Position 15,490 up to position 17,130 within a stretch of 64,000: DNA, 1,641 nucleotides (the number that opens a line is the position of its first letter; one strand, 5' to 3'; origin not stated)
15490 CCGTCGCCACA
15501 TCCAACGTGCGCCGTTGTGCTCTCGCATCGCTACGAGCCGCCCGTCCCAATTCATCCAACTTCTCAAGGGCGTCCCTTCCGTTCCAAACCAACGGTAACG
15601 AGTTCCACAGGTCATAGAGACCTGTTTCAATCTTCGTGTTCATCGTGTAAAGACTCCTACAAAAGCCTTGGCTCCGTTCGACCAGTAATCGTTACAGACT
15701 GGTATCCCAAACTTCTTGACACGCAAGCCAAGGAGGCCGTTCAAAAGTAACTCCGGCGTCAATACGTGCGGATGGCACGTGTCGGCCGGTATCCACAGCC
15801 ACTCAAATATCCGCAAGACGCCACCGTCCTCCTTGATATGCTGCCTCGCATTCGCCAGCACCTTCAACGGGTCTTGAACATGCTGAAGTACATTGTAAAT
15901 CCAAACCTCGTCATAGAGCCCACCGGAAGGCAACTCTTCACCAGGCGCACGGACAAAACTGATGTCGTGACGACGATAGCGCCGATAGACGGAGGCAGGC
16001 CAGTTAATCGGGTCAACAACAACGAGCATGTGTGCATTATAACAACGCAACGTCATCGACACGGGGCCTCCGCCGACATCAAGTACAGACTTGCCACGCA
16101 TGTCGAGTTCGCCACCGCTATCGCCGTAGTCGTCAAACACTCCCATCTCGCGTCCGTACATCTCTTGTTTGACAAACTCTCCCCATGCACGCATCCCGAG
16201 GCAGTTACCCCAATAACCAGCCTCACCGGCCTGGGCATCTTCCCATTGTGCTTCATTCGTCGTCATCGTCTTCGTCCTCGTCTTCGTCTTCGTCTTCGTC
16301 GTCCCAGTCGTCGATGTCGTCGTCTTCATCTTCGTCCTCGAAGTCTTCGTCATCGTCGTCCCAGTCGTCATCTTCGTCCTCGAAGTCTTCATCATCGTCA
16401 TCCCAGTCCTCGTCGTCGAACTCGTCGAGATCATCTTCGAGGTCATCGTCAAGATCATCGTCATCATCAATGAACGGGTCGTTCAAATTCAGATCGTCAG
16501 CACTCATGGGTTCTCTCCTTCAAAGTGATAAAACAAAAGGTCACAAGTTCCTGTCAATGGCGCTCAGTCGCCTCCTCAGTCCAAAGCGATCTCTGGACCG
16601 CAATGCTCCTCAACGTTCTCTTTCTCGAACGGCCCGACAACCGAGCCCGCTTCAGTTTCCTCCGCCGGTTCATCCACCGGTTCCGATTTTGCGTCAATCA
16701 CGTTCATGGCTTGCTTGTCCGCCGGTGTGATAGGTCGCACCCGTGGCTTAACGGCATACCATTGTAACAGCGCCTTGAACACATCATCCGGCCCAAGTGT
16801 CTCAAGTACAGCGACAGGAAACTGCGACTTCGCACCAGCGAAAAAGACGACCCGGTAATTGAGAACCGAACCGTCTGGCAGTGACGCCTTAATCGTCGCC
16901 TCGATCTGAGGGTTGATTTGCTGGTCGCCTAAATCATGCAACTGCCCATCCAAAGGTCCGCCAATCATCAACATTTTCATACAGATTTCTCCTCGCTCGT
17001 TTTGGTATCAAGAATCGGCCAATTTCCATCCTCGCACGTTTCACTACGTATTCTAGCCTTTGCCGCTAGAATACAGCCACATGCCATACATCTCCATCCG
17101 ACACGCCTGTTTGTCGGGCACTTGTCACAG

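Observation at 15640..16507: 84-aa protein of about 70% Asp/Glu immediately upstream of a SAM methyltransferase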

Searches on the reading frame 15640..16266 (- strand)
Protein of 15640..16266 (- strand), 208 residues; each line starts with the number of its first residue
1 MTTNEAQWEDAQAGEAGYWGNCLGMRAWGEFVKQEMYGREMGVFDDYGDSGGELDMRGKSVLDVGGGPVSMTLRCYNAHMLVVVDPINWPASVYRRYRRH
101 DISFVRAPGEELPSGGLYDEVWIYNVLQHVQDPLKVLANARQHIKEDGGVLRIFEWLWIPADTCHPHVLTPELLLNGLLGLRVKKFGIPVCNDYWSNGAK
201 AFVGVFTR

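Call 6: search_protein_families(library=pfam, proteins=[window:15640-16266:-], max_evalue=0.01)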
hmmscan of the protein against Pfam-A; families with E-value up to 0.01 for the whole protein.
window:15640-16266:- (208 aa): 5 families
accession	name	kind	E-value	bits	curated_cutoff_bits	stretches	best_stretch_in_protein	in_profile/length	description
PF13489.12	Methyltransf_23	-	5.4e-08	33.2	27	1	57-151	22-115/164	Methyltransferase domain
PF08241.18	Methyltransf_11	-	3.7e-06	27.9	21.2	1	62-148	1-91/95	Methyltransferase domain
PF08242.18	Methyltransf_12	-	4.3e-06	27.8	30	1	94-149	40-97/98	Methyltransferase domain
PF13649.12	Methyltransf_25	-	7.4e-05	23.8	27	1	61-148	1-97/97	Methyltransferase domain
PF08003.17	Methyltransf_9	-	0.00032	20.2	23.8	1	55-171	113-232/315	Protein of unknown function (DUF1698)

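Call 7: search_protein_families(library=phrogs, proteins=[window:15640-16266:-], max_evalue=0.01)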
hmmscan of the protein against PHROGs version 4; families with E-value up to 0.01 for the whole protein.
window:15640-16266:- (208 aa): 2 families
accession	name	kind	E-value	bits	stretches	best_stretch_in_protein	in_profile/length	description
phrog_3603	-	unknown function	3.4e-30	106.4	1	15-180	11-164/187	-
phrog_14544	-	unknown function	0.0011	19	1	55-162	120-232/323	-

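Call 9: search_dna_similar(query=window:15640-16266:-, collection=phages, mode=protein, max_rows=40)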
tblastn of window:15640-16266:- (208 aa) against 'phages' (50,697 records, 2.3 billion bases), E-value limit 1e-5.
Records with a match: 45; places in all: 45; records where one place covers at least 80% of the query: 0.
Best place of each record, by identity: <60% 45.
By first word of the organism name: Synechococcus 45.
By host as written in the record: - 45.
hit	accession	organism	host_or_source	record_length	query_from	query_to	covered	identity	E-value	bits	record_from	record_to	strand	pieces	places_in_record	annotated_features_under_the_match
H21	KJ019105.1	Synechococcus phage ACG-2014f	-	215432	15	172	76%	41.8%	5e-25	107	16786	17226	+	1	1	hypothetical protein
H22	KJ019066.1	Synechococcus phage ACG-2014f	-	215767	15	172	76%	41.8%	5e-25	107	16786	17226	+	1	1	hypothetical protein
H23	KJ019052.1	Synechococcus phage ACG-2014f_Syn7803C7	-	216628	15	172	76%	41.8%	5e-25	107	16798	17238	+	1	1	hypothetical protein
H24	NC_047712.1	Synechococcus phage ACG-2014f_Syn7803C7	-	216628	15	172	76%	41.8%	5e-25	107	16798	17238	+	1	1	hypothetical protein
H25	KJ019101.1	Synechococcus phage ACG-2014f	-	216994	15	172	76%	41.8%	5e-25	107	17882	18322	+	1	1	hypothetical protein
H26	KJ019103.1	Synechococcus phage ACG-2014f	-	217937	15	172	76%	41.8%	5e-25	107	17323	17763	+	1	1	hypothetical protein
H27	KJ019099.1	Synechococcus phage ACG-2014f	-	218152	15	172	76%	41.8%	5e-25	107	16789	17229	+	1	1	hypothetical protein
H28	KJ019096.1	Synechococcus phage ACG-2014f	-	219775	15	172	76%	41.8%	5e-25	107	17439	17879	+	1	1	hypothetical protein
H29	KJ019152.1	Synechococcus phage ACG-2014f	-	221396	15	172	76%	41.8%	5e-25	107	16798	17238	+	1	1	hypothetical protein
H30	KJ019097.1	Synechococcus phage ACG-2014f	-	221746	15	172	76%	41.8%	5e-25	107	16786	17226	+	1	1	hypothetical protein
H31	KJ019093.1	Synechococcus phage ACG-2014f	-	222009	15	172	76%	41.8%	5e-25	107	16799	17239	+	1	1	hypothetical protein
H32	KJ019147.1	Synechococcus phage ACG-2014f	-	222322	15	172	76%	41.8%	5e-25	107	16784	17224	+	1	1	hypothetical protein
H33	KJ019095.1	Synechococcus phage ACG-2014f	-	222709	15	172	76%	41.8%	5e-25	107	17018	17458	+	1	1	hypothetical protein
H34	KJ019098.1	Synechococcus phage ACG-2014f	-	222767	15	172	76%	41.8%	5e-25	107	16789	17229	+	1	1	hypothetical protein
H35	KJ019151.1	Synechococcus phage ACG-2014f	-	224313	15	172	76%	41.8%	5e-25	107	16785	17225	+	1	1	hypothetical protein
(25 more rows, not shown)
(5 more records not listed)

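Call 10: find_related_loci(query=window:15640-16266:-, collection=viral_contigs, flank=4000)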
Query window:15640-16266:- (208 aa) in viral_contigs; peptide patterns used: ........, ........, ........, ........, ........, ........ (x = any residue, [..] = any of these).
26 stretches matched a pattern; 26 encode a relative of the query (tblastn E <= 1e-3); 26 distinct loci.
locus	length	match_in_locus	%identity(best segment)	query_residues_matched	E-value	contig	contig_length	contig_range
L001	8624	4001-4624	62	4-208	9e-82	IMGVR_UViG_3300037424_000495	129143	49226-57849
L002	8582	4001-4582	40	15-206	4e-37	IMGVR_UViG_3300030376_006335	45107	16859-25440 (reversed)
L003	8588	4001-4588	41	15-208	2e-36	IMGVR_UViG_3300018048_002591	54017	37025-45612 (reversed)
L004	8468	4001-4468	43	15-180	3e-36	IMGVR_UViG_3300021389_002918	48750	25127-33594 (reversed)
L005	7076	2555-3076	40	1-180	2e-34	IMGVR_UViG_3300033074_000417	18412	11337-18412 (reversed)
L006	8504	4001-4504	44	8-180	4e-34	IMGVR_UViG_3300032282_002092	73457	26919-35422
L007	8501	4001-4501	41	3-181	9e-33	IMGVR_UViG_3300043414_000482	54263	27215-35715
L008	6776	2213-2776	40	8-206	1e-32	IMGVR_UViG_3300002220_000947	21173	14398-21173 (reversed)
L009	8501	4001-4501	40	3-181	4e-32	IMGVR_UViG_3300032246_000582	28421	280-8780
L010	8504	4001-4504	39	2-181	3e-31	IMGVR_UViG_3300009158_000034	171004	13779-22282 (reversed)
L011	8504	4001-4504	39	2-181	3e-31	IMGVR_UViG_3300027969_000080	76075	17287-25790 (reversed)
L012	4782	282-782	40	7-177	4e-31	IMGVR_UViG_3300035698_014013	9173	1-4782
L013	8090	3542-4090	37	15-208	5e-31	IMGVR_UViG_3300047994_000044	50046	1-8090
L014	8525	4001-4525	36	8-180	7e-31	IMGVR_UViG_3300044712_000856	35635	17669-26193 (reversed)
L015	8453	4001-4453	41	15-174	1e-30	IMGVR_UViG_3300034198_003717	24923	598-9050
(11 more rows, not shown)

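Call 21: find_related_loci(query=A1, collection=viral_contigs, flank=3000)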
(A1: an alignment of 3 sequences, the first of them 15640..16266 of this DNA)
Query A1 (208 aa) in viral_contigs; peptide patterns used: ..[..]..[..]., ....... (x = any residue, [..] = any of these).
24 stretches matched a pattern; 7 encode a relative of the query (tblastn E <= 1e-3); 7 distinct loci.
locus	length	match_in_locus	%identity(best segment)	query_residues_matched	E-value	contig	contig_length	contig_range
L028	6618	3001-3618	65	6-208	3e-85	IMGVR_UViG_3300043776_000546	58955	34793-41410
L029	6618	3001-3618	64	6-208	3e-83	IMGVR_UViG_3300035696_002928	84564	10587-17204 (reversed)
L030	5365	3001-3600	65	8-207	3e-83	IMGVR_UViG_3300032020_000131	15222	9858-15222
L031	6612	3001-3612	63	6-207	2e-82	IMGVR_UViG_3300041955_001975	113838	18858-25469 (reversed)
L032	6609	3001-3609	50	7-206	2e-58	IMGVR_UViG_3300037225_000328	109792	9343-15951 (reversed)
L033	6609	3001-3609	50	7-206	2e-58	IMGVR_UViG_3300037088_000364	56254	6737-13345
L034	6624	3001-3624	62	4-208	2e-82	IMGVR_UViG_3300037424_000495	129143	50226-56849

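Call 22: find_related_loci(query=A1, collection=metagenome_contigs, flank=3000)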
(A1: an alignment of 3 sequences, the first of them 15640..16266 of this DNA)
Query A1 (208 aa) in metagenome_contigs; peptide patterns used: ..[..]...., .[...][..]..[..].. (x = any residue, [..] = any of these).
287 stretches matched a pattern; 36 encode a relative of the query (tblastn E <= 1e-3); 36 distinct loci.
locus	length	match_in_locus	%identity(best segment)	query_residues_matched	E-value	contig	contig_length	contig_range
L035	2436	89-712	100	1-208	1e-153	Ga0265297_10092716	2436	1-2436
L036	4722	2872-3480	66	5-207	1e-90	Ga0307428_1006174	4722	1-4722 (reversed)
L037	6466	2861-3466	67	5-206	3e-90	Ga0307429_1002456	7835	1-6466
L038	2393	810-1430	64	1-207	2e-92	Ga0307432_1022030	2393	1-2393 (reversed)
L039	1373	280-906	62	2-207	1e-90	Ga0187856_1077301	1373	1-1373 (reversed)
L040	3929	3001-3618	65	6-208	8e-85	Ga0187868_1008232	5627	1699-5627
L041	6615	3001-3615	63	6-208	4e-84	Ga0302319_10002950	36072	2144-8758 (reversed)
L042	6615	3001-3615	63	6-208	1e-84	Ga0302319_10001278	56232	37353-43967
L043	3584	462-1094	62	3-206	1e-84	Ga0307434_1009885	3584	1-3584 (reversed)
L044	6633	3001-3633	62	3-206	4e-84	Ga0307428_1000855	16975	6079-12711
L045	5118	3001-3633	62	3-206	3e-84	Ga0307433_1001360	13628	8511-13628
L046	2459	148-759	64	8-208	2e-85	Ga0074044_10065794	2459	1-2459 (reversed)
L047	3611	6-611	65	10-208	2e-83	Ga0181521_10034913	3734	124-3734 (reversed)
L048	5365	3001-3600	65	8-207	7e-83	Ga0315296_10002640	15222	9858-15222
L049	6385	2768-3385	64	6-208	9e-83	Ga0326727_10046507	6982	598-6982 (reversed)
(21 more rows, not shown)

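Call 38: search_solved_structures(query=A1, max_evalue=0.1, show_alignments=1)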
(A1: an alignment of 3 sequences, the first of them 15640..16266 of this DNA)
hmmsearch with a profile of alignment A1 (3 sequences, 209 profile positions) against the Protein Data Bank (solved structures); distinct sequences matched with E-value up to 0.1: 10.
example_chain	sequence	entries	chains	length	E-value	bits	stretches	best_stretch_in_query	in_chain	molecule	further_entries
4kdc_A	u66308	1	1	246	1.3e-05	28.1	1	57-179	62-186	3-demethylubiquinone-9 3-methyltransferase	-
4kdr_A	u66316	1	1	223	3.1e-05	26.9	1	57-152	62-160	3-demethylubiquinone-9 3-methyltransferase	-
5dpm_A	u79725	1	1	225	3.2e-05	26.9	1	57-152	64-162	Ubiquinone biosynthesis O-methyltransferase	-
4p7c_A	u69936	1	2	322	0.00062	22.7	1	53-174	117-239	tRNA (mo5U34)-methyltransferase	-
4htf_A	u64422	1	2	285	0.00072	22.4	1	39-156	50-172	S-adenosylmethionine-dependent methyltransferase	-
8joz_A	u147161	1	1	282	0.00077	22.3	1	39-156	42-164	tRNA 5-carboxymethoxyuridine methyltransferase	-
2gs9_A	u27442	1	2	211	0.0047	19.8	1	57-155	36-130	Hypothetical protein TT1324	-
5kn4_A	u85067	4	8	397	0.037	16.8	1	57-159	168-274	Pavine N-methyltransferase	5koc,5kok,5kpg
6gkv_A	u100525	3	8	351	0.095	15.5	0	57-155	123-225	Coclaurine N-methyltransferase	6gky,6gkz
3mgg_A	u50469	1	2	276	0.098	15.5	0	101-157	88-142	Methyltransferase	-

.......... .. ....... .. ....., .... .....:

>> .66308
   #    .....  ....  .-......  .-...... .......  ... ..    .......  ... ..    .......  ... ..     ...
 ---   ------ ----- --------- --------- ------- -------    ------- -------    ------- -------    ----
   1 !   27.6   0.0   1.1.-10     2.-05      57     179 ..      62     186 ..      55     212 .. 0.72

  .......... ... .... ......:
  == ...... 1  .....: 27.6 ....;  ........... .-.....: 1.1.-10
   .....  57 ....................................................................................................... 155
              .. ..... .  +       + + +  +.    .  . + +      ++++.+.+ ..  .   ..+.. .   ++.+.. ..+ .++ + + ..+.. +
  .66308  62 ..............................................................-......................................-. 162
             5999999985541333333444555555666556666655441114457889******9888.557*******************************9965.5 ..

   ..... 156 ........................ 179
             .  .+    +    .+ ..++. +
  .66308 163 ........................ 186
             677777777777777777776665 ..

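Call 39: search_protein_families(library=ncbifam, proteins=[window:15640-16266:-], max_evalue=0.01)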
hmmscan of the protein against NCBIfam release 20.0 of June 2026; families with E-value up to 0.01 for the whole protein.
window:15640-16266:- (208 aa): 3 families
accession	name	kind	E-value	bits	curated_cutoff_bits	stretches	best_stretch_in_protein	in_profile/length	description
NF011650.0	PRK15068.1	equivalog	1.7e-07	30.4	209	1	55-171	120-240/324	tRNA 5-methoxyuridine(34)/uridine 5-oxyacetic acid(34) synthase CmoB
TIGR00452.1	TIGR00452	equivalog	4.6e-07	29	275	1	55-171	115-234/316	tRNA 5-methoxyuridine(34)/uridine 5-oxyacetic acid(34) synthase CmoB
TIGR01983.1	UbiG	equivalog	0.00018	20.9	102.95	1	55-150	47-149/228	bifunctional 2-polyprenyl-6-hydroxyphenol methylase/3-demethylubiquinol 3-O-methyltransferase UbiG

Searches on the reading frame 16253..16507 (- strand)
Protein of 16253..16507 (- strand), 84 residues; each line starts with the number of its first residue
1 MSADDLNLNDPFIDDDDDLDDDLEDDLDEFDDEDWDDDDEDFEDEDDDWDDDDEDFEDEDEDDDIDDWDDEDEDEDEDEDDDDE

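Call 6: search_protein_families(library=pfam, proteins=[window:16253-16507:-], max_evalue=0.01)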
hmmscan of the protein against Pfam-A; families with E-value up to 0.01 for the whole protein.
window:16253-16507:- (84 aa): 0 families

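Call 7: search_protein_families(library=phrogs, proteins=[window:16253-16507:-], max_evalue=0.01)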
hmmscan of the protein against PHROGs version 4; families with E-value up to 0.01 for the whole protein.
window:16253-16507:- (84 aa): 0 families

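Call 39: search_protein_families(library=ncbifam, proteins=[window:16253-16507:-], max_evalue=0.01)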
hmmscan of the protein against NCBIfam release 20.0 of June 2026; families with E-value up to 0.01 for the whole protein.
window:16253-16507:- (84 aa): 0 families

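Call 43: find_encoding_contigs(protein=window:16256-16507:-, flank=3000, max_places=6)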
Protein window:16256-16507:- (84 aa): 5 contigs read that carry it; 1 place shown.
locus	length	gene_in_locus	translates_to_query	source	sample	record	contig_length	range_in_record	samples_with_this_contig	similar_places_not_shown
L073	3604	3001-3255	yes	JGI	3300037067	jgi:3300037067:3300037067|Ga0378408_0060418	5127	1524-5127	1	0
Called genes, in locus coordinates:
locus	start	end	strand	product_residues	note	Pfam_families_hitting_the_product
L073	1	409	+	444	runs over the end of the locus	-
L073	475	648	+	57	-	-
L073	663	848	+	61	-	-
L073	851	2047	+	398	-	-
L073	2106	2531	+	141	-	-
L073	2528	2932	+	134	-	-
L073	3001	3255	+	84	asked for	-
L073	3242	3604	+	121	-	?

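Call 44: find_homologous_proteins(query=window:16256-16507:-, max_evalue=0.001)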
Query window:16256-16507:-: 8000 candidates shared short words with the query, none scored E <= 0.001.

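Call 59: predict_structure(protein=window:16256-16507:-)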
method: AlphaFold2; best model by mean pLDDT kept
length: 84 residues; sequences in the alignment: 1
mean_pLDDT: 55.7   pTM: 0.14
mean pLDDT of the five models: 55.7, 52.6, 51.4, 46.0, 44.4
residues with pLDDT >= 90: 0; 70-90: 2; 50-70: 65; < 50: 17
segments of 3 or more residues with pLDDT < 50: 24-27
pLDDT, mean of each block of 10 residues (from residue 1): 49 52 50 55 57 57 60 63 67
secondary structure: DSSP gave nothing for this model
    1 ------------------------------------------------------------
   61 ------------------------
elements in order:

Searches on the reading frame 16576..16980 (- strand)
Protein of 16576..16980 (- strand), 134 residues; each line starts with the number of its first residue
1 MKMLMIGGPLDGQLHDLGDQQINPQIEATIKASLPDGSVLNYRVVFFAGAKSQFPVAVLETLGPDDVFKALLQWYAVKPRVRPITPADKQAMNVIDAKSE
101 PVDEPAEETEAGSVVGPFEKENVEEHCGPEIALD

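Call 6: search_protein_families(library=pfam, proteins=[window:16576-16980:-], max_evalue=0.01)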
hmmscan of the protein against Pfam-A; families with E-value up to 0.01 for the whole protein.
window:16576-16980:- (134 aa): 0 families

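Call 7: search_protein_families(library=phrogs, proteins=[window:16576-16980:-], max_evalue=0.01)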
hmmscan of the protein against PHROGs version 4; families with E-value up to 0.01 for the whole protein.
window:16576-16980:- (134 aa): 0 families

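Call 11: find_related_loci(query=window:16576-16980:-, collection=viral_contigs, flank=4000)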
Query window:16576-16980:- (134 aa) in viral_contigs; peptide patterns used: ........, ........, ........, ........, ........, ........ (x = any residue, [..] = any of these).
10 stretches matched a pattern; 1 encode a relative of the query (tblastn E <= 1e-3); 1 distinct loci.
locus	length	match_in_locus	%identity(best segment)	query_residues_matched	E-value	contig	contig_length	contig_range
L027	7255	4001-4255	56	1-86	9e-31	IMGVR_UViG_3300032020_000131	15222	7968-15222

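Call 39: search_protein_families(library=ncbifam, proteins=[window:16576-16980:-], max_evalue=0.01)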
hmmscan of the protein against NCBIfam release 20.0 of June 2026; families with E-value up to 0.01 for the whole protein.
window:16576-16980:- (134 aa): 0 families

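Call 68: search_protein_families(library=pfam, proteins=[L027:4318-4605:+], max_evalue=0.01)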
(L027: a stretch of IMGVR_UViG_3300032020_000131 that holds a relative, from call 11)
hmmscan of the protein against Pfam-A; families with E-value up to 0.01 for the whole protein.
L027:4318-4605:+ (95 aa): 0 families
